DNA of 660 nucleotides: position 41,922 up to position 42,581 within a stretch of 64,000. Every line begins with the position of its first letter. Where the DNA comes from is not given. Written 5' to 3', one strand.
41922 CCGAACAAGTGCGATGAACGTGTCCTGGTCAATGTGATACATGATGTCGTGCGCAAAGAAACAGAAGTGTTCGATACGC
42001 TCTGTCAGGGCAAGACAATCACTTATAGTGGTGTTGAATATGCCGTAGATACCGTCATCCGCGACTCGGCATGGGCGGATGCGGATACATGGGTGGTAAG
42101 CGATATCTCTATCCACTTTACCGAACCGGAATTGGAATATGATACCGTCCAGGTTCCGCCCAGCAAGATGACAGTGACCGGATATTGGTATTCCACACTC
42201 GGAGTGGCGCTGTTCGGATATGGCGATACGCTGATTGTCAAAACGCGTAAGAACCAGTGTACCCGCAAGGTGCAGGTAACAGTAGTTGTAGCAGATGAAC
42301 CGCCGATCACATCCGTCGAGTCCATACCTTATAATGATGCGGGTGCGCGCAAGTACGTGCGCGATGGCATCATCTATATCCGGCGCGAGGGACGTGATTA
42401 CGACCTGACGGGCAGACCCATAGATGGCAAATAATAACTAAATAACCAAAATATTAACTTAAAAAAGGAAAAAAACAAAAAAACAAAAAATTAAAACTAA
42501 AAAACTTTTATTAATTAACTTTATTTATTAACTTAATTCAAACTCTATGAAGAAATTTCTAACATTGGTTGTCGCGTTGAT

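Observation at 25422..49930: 24.5-kb same-strand locus of module-sharing giant secreted proteins with dedicated beta-barrels, running into tsaB and porW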

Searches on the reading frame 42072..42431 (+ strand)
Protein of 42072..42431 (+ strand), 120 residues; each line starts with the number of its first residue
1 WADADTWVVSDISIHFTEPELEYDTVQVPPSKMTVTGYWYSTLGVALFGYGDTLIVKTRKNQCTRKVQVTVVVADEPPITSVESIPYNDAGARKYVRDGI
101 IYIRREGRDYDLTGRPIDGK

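Call 39: search_protein_families(library=ncbifam, alignment_id=A2, max_evalue=1)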
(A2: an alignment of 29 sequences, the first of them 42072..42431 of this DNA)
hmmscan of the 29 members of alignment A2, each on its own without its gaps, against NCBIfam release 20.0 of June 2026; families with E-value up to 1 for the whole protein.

A. member 1, window:42072-42431:+ (120 aa): 0 families

B. families by the number of members that match (of 29 scanned): 6 families
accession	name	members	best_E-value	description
TIGR04183.1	Por_Secre_tail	1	3.3e-05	T9SS type A sorting domain-containing protein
NF033708.1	T9SS_Cterm_ChiA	1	0.0014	T9SS sorting signal type C domain-containing protein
NF011841.0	PRK15313.1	1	0.0069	intestinal colonization autotransporter adhesin MisL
TIGR01621.1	RluA-like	1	0.0097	TIGR01621 family pseudouridine synthase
TIGR00668.1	apaH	1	0.013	bis(5'-nucleosyl)-tetraphosphatase (symmetrical) ApaH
TIGR03967.2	mycofact_MftB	1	0.17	mycofactocin biosynthesis chaperone MftB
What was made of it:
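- The short tail matches no known T9SS signal model (call 39).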
